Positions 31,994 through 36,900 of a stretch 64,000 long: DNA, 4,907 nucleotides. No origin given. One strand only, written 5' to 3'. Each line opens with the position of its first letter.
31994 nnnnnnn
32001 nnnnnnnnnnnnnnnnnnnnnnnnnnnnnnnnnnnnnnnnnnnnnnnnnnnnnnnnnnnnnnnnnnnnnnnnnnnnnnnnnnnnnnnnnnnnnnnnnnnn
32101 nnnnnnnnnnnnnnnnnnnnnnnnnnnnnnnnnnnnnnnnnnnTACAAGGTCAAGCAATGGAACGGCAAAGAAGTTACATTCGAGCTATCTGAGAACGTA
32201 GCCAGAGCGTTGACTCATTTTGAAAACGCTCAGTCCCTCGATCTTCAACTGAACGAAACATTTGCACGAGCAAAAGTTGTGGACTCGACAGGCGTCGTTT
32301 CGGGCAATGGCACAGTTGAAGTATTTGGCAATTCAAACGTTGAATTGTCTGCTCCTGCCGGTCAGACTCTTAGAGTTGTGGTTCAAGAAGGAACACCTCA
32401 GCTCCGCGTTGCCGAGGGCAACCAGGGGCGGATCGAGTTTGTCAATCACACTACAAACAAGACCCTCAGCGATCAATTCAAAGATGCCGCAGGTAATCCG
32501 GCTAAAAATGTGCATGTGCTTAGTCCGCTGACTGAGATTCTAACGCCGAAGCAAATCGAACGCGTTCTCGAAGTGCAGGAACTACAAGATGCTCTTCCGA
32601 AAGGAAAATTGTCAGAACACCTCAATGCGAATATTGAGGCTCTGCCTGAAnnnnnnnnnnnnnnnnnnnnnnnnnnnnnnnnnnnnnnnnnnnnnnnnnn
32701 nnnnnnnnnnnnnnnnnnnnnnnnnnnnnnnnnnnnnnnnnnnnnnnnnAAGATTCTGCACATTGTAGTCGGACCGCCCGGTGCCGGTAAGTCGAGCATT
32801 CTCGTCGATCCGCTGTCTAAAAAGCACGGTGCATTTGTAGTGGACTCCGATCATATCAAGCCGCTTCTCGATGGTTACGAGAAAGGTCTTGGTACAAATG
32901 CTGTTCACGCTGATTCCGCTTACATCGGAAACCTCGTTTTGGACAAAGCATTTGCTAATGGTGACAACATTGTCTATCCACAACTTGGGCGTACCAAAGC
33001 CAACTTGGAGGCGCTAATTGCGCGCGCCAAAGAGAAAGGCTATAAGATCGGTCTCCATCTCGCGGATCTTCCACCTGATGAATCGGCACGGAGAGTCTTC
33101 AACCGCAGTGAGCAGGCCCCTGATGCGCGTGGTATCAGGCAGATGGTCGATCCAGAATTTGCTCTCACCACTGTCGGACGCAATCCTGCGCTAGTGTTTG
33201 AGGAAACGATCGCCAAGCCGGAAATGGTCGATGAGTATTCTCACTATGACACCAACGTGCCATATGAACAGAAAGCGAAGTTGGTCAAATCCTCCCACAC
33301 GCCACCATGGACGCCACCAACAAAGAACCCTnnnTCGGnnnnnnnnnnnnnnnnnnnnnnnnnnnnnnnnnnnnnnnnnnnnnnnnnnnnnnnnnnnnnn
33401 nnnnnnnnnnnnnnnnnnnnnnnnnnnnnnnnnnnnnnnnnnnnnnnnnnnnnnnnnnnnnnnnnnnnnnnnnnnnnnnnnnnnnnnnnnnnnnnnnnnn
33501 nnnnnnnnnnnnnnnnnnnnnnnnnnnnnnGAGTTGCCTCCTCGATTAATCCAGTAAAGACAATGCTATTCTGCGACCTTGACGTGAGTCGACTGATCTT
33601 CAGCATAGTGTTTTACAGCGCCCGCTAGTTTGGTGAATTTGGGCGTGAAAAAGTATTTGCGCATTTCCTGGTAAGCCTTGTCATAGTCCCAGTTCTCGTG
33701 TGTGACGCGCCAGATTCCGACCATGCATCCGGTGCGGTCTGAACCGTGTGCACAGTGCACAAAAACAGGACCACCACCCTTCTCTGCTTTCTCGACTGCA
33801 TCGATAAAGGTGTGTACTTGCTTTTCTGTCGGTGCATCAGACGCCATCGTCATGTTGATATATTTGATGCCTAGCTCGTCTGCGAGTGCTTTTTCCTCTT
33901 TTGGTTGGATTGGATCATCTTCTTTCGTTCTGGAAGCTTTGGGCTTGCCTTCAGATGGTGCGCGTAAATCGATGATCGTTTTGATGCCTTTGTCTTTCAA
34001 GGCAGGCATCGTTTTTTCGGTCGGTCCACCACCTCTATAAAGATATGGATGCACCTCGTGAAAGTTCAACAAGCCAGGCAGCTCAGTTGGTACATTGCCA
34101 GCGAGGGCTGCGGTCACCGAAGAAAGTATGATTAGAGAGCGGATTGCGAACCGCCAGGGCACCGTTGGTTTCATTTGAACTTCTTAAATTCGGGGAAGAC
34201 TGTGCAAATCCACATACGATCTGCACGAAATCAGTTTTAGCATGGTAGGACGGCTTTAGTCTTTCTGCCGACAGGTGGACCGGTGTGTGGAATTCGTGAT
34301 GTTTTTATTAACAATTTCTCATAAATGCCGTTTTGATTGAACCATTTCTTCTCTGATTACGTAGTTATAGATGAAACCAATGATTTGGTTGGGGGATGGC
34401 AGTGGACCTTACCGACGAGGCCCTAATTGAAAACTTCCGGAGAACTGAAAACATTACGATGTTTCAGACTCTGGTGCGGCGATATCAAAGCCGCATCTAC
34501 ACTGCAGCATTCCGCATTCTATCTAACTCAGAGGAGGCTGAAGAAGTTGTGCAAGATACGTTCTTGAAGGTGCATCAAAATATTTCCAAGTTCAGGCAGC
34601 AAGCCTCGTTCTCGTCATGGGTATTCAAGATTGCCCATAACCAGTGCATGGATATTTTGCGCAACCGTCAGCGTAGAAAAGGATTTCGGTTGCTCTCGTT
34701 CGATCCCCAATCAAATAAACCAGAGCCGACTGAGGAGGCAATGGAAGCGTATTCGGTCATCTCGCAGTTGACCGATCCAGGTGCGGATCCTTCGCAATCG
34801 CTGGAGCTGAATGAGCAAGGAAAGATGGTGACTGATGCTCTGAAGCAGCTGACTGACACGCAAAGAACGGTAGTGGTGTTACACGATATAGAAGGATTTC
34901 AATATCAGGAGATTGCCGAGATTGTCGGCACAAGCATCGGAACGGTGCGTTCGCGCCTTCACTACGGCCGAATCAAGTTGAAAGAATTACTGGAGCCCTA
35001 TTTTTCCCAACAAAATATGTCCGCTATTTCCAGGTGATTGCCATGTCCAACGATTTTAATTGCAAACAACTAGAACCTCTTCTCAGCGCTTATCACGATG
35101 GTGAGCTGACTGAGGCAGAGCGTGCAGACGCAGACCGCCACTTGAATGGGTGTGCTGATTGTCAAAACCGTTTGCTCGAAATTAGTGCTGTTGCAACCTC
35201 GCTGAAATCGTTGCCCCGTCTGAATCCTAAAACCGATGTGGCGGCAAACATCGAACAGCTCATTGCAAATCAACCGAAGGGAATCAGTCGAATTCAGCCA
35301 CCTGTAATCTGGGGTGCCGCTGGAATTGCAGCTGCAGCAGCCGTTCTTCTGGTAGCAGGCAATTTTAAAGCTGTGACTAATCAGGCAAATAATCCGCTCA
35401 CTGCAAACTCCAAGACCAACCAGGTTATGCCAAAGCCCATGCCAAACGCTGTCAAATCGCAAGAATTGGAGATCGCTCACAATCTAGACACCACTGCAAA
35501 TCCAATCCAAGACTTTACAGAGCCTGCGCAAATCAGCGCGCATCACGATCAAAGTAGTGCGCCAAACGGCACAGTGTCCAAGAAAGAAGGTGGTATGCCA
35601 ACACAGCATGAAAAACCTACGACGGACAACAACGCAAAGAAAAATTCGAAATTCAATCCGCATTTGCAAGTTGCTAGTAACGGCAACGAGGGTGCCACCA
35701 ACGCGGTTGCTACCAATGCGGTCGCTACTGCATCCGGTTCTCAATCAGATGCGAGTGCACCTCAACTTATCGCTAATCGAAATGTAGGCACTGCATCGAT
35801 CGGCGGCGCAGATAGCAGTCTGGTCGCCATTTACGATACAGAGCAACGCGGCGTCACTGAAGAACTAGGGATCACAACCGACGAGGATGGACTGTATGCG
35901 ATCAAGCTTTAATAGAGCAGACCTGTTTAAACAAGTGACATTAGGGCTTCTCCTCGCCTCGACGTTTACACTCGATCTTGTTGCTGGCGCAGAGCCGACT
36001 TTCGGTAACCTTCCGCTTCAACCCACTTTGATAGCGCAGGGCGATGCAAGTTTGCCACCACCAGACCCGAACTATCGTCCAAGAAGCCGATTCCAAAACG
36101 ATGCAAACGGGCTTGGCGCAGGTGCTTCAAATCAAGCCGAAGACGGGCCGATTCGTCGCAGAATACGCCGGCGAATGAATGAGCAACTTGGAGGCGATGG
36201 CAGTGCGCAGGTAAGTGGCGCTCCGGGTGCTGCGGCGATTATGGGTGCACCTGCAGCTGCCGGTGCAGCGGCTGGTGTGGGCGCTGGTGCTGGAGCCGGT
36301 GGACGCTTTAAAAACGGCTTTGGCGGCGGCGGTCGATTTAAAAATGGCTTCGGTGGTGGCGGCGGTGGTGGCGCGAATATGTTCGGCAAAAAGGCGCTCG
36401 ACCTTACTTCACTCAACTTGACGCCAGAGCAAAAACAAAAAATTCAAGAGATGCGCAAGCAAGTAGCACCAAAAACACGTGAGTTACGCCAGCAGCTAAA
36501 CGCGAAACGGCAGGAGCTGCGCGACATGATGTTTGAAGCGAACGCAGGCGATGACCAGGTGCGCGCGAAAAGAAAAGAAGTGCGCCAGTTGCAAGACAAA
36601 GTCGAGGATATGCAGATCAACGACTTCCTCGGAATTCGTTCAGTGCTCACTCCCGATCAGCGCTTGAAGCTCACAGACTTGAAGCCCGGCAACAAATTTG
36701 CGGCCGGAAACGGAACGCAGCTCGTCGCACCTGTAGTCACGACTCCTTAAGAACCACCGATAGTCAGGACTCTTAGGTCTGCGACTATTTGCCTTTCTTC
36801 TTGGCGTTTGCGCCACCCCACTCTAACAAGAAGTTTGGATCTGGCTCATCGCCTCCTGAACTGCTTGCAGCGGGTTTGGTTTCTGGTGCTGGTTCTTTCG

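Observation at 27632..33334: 1,900-aa modular giant protein terminating in a zeta-toxin-like kinase, with no epsilon/PezA-type antitoxin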

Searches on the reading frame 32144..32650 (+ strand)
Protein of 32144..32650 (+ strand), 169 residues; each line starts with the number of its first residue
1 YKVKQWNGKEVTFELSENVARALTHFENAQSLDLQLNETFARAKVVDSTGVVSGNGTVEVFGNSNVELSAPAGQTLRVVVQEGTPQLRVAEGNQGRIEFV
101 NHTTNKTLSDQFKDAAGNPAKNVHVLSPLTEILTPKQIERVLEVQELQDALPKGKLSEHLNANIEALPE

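Call 75: predict_structure(alignment_id=A5)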
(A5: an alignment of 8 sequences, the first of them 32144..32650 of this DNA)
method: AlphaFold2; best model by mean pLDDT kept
length: 169 residues; sequences in the alignment: 8
mean_pLDDT: 73.7   pTM: 0.62
mean pLDDT of the five models: 73.7, 70.9, 70.3, 69.6, 67.3
residues with pLDDT >= 90: 44; 70-90: 75; 50-70: 14; < 50: 36
segments of 3 or more residues with pLDDT < 50: 1-6, 9-23, 155-169
pLDDT, mean of each block of 10 residues (from residue 1): 43 37 61 78 87 92 92 93 91 91 83 78 83 74 73 51 42
secondary structure, 60 per line:
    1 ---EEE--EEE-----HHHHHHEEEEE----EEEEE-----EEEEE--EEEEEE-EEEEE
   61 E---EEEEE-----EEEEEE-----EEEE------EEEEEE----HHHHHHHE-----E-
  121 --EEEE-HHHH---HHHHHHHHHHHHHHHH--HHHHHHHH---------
elements in order: E4-6 E9-11 H17-22 E23-27 E32-36 E42-46 E49-54 E56-61 E65-69 E75-80 E86-89 E96-101 H106-112 E123-126 H128-131 H135-150 H153-160

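Call 79: fold_search(model_id=the predicted structure, library=pdb)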
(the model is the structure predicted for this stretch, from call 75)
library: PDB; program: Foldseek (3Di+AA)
matches with E <= 10: 38; with E <= 0.001: 0
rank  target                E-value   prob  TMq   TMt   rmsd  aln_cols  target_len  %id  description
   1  7lbg_D                1.6e+00  0.02  0.12  0.13  11.6       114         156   12  CryoEM structure of the HCMV Trimer gHgLgO in complex with human Transforming growth factor beta receptor type 3 and n (released 2021-03-10)
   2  2bx6                  2.2e+00  0.04  0.20  0.13  13.4       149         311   16  Crystal Structure of the human Retinitis Pigmentosa protein 2 (RP2) (released 2006-01-18)
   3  8jlh_C                2.9e+00  0.03  0.12  0.17  11.6        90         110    3  Cryo-EM structure of SV2A dimer in complex with BoNT/A2 Hc and levetiracetam (released 2024-05-01)
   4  3bh6_B                3.1e+00  0.03  0.18  0.12  13.1       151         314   15  Crystal structure of the RP2-Arl3 complex bound to GppNHp (released 2008-03-25)
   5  5cya_A                3.2e+00  0.09  0.29  0.30   8.3       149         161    9  Crystal structure of Arl2 GTPase-activating protein tubulin cofactor C (TBCC) (released 2015-08-12)
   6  9fyq_A                3.2e+00  0.02  0.14  0.06  12.7       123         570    7  Cryo-EM structure of native SV2A in complex with TeNT-Hc, gangliosides and Pro-Macrobody 5 (released 2025-05-21)
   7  9b9f_J                3.4e+00  0.04  0.20  0.13  14.8       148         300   11  Zebrafish Betaglycan Orphan Domain (zfBGo) in complex with TGF-B3 and extracellular domains of TGFBRI and TGFBRII (released 2025-03-12)
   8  9m1m_C                3.8e+00  0.02  0.17  0.17  13.8       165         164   12  Cryo-EM structure of the TBC-DEC-Arl2-alpha-beta-tubulin complex with GDP-AlFx (released 2025-10-22)
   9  9b9f_E                4.2e+00  0.04  0.21  0.13  12.3       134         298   10  Zebrafish Betaglycan Orphan Domain (zfBGo) in complex with TGF-B3 and extracellular domains of TGFBRI and TGFBRII (released 2025-03-12)
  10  9kzc_D                4.5e+00  0.08  0.25  0.24   9.1       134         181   12  Cryo-EM structure of the LGI1 LRR-LGI1 EPTP-ADAM22 ECD complex (released 2025-06-25)
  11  8jle_A                4.5e+00  0.01  0.13  0.18  12.9       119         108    5  Cryo-EM structure of SV2A LD4 in complex with BoNT/A2 Hc in the SV2A-levetiracetam-BoNT/A2 Hc complex (released 2024-05-01)
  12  4jra_D                4.7e+00  0.03  0.20  0.29   7.6       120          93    8  CRYSTAL STRUCTURE OF THE BOTULINUM NEUROTOXIN A RECEPTOR-BINDING DOMAIN IN COMPLEX WITH THE LUMINAL DOMAIN Of SV2C (released 2013-11-20)
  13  8hq2_D                4.7e+00  0.03  0.19  0.10  10.9       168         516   11  Crystal structure of human ADAM22 in complex with human LGI1 mutant (released 2023-12-13)
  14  7dmk_C                5.2e+00  0.04  0.19  0.06   9.7        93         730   13  PL6 alginate lyase BcAlyPL6 (released 2021-10-06)
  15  5i04_A                5.2e+00  0.03  0.18  0.07  10.6       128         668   14  Crystal structure of the orphan region of human endoglin/CD105 (released 2017-06-07)
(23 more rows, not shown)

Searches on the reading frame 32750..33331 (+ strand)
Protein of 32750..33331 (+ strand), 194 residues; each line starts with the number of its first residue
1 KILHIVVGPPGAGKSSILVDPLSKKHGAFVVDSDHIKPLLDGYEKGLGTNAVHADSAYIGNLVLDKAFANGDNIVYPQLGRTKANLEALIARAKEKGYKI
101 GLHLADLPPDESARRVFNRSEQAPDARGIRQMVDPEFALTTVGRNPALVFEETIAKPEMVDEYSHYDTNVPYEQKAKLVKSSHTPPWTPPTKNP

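Call 39: find_related_loci(query=A3, collection=genome_contigs, flank=10000)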
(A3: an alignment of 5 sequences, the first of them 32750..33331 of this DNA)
Query A3 (194 aa) in genome_contigs; peptide patterns used: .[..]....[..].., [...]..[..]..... (x = any residue, [..] = any of these).
600 stretches matched a pattern (row limit reached: there are more); 3 encode a relative of the query (tblastn E <= 1e-3); 3 distinct loci.
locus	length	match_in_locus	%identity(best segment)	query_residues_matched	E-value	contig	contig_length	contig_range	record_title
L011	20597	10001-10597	48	1-192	3e-58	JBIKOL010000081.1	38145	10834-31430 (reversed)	MAG: Candidatus Obscuribacteraceae bacterium isolate ME2014-11-02_3300042937_group5_bin83 Rohwer_bin1404_scaffold_361_c1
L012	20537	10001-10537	37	3-186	5e-33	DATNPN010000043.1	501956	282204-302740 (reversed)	MAG TPA_asm: Planktothrix sp. isolate SMAG_U16482 k141_1548606, whole genome shotgun sequence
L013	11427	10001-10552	34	5-183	2e-15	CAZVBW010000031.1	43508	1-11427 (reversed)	MAG TPA_asm: uncultured Phycisphaeraceae bacterium isolate SRP063590_co1_115 genome assembly, contig: NODE_760_length_43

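Call 40: find_related_loci(query=A3, collection=metagenome_contigs, flank=10000)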
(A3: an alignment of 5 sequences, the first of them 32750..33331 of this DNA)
Query A3 (194 aa) in metagenome_contigs; peptide patterns used: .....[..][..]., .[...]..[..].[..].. (x = any residue, [..] = any of these).
96 stretches matched a pattern; 30 encode a relative of the query (tblastn E <= 1e-3); 30 distinct loci.
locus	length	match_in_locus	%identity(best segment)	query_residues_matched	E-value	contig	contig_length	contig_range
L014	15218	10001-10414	38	1-143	4e-27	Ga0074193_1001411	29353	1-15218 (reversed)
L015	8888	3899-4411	32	5-186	2e-25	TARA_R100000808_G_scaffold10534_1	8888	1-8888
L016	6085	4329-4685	39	1-120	2e-23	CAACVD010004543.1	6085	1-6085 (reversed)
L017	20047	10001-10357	41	1-120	3e-23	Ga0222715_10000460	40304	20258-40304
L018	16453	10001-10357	38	1-120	1e-22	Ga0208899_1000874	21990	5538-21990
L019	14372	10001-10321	43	3-108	3e-22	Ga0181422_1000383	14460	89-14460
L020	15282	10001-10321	44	3-108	4e-21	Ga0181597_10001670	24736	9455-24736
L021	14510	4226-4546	44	3-108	4e-21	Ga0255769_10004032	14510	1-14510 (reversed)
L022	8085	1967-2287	44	3-108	4e-21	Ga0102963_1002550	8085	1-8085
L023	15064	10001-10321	44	3-108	5e-21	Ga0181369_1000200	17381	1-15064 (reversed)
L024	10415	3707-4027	43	3-108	1e-20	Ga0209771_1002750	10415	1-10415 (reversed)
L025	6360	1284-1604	44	3-108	2e-20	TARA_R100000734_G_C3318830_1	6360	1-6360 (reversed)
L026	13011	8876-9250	35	1-129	2e-20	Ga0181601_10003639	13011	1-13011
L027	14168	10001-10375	35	1-129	2e-20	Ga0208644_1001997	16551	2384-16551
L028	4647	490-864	35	1-129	2e-20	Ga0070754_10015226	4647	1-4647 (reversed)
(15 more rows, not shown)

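Call 92: search_dna_similar(query=window:32750-33331:+, collection=plasmids, mode=protein, max_rows=8)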
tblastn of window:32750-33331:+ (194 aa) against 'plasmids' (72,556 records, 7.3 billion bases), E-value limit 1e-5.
Records with a match: 3; places in all: 3; records where one place covers at least 80% of the query: 0.
Best place of each record, by identity: <60% 3.
By first word of the organism name: Burkholderia 3.
By predicted mobility (MOB-suite, as given by PLSDB): conjugative 2; mobilizable 1.
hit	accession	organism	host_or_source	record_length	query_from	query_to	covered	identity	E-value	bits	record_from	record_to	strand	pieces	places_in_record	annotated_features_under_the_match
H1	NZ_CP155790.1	Burkholderia cenocepacia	Sputum,sputum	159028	5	136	68%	28.9%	7e-6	53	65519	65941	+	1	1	zeta toxin family protein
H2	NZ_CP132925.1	Burkholderia dolosa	Homo sapiens,Bronchial fluid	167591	5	136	68%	28.9%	7e-6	53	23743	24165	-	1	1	zeta toxin family protein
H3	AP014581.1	Burkholderia sp. RPE67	Riptortus pedestris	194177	1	119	61%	30.8%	7e-9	62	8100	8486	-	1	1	putative membrane protein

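Call 93: search_dna_similar(query=window:32750-33331:+, collection=phages, mode=protein, max_rows=8)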
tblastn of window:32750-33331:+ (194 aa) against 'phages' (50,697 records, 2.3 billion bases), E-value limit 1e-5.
No match.

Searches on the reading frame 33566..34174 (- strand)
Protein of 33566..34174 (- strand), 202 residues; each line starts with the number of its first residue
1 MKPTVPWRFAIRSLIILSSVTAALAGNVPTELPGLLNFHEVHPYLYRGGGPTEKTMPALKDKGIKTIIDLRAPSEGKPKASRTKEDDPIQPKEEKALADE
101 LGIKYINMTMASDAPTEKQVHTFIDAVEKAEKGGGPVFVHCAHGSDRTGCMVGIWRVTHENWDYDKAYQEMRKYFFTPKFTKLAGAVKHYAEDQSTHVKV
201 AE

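Call 4: search_protein_families(library=pfam, proteins=[window:33566-34174:-], max_evalue=1)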
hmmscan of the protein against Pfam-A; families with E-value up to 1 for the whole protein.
window:33566-34174:- (202 aa): 9 families
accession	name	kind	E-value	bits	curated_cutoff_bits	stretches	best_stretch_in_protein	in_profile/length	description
PF22741.1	PTP-NADK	-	2e-20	73.3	27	1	44-176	29-150/163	DSP-PTPase phosphatase fused to NAD+ Kinase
PF22785.1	Tc-R-P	-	8.7e-13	49.2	27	1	46-159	6-104/106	Polymorphic toxin system, DSP-PTPase phosphatase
PF03162.18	Y_phosphatase2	-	2e-12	47.4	27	1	36-176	5-132/165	Tyrosine phosphatase family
PF13350.11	Y_phosphatase3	-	1.4e-11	45.2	22.2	1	47-152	30-146/240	Tyrosine phosphatase family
PF00782.25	DSPc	-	1e-10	42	33.5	1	99-173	49-112/133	Dual specificity phosphatase, catalytic domain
PF22784.1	PTP-SAK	-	3.9e-06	27.4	27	1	110-157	62-110/153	Swiss Army Knife protein, DSP-PTPase phosphatase domain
PF00102.32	Y_phosphatase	-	1.7e-05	25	20.9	1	116-156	150-191/234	Protein-tyrosine phosphatase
PF14566.11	PTPlike_phytase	-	0.00076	20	27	1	92-152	91-151/158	Inositol hexakisphosphate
PF04273.18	BLH_phosphatase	-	0.12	13.1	26.1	1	95-145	50-97/110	Beta-lactamase hydrolase-like protein, phosphatase-like domain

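Call 6: search_protein_families(library=ncbifam, proteins=[window:33566-34174:-], max_evalue=1)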
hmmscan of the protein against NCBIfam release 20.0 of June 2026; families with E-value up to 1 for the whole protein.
window:33566-34174:- (202 aa): 5 families
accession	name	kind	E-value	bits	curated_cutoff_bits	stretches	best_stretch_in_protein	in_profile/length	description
NF040641.1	bifunc_ST_SDO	equivalog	2.6e-07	29.9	625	1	49-166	11-115/423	bifunctional sulfur transferase/dioxygenase Blh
NF009025.0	PRK12361.1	equivalog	0.00054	18.3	505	1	100-157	139-197/546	hypothetical protein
TIGR01244.1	TIGR01244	subfamily_domain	0.0018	18.3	85.85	1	87-148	40-99/135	TIGR01244 family sulfur transferase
NF041348.1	XopH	equivalog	0.0031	16.8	500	1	92-155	231-294/368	type III secretion system effector XopH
TIGR00204.1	dxs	equivalog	0.11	11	465.95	1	56-142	195-272/616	1-deoxy-D-xylulose-5-phosphate synthase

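Call 55: search_protein_families(library=padloc, proteins=[window:33566-34174:-], max_evalue=0.1)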
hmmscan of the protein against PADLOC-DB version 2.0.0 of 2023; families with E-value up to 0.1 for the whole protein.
window:33566-34174:- (202 aa): 0 families

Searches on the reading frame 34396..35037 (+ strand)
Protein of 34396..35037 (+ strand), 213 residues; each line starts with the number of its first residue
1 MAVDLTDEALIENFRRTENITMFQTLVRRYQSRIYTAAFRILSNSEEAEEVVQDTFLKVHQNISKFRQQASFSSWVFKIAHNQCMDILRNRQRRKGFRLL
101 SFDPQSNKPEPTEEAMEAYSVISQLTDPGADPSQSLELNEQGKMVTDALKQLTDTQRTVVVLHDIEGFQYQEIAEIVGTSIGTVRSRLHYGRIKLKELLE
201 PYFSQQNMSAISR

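Call 4: search_protein_families(library=pfam, proteins=[window:34396-35037:+], max_evalue=1)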
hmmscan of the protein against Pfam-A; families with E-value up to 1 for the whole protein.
window:34396-35037:+ (213 aa): 10 families
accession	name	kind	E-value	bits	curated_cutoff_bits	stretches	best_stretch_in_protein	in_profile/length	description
PF04542.20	Sigma70_r2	-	2.3e-19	69.4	24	1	26-94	1-71/71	Sigma-70 region 2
PF08281.18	Sigma70_r4_2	-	5.3e-16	58.4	25.7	1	145-195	4-54/54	Sigma-70, region 4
PF04545.22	Sigma70_r4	-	5.5e-12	45.4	24.1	1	148-197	1-50/50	Sigma-70, region 4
PF07638.17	Sigma70_ECF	-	4.2e-08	33.7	21.1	1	24-197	20-181/185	ECF sigma factor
PF04801.18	RPC5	-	0.0025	17.6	23.1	1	45-179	162-299/429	RPC5 protein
PF22233.2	PhyR_sigma-like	-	0.017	15.4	27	1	149-184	1-36/50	Response regulator PhyR, sigma-like domain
PF13384.12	HTH_23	-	0.035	14.4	24.6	1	159-188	10-38/50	Homeodomain-like domain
PF13412.12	HTH_24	-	0.042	13.9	21.9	1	170-188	20-38/48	Winged helix-turn-helix DNA-binding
PF13404.12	HTH_AsnC-type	-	0.048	13.9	27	1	170-188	20-38/42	AsnC-type helix-turn-helix domain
PF03048.19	Herpes_UL92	-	0.073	13.3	21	1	32-94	126-186/191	UL92 family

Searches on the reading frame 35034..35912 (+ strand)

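Call 4: search_protein_families(library=pfam, proteins=[window:35034-35912:+], max_evalue=1)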
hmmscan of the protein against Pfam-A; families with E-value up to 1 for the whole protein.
window:35034-35912:+ (292 aa): 1 family
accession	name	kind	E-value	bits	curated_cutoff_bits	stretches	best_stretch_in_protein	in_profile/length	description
PF13490.11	zf-HC2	-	1.6e-10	41.3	22.2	1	10-44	1-35/35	Putative zinc-finger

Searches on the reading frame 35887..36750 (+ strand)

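Call 83: search_protein_families(library=pfam, proteins=[window:35887-36750:+], max_evalue=0.00001)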
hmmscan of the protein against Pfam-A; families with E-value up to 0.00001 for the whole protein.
window:35887-36750:+ (287 aa): 2 families
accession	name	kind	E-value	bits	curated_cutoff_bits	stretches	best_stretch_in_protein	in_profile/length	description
PF13801.11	Metal_resist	-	5.8e-14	52.8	29.2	1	155-260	21-124/125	Heavy-metal resistance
PF07813.17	LTXXQ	-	1.6e-06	29.2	24.3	1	174-265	11-99/100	LTXXQ motif family protein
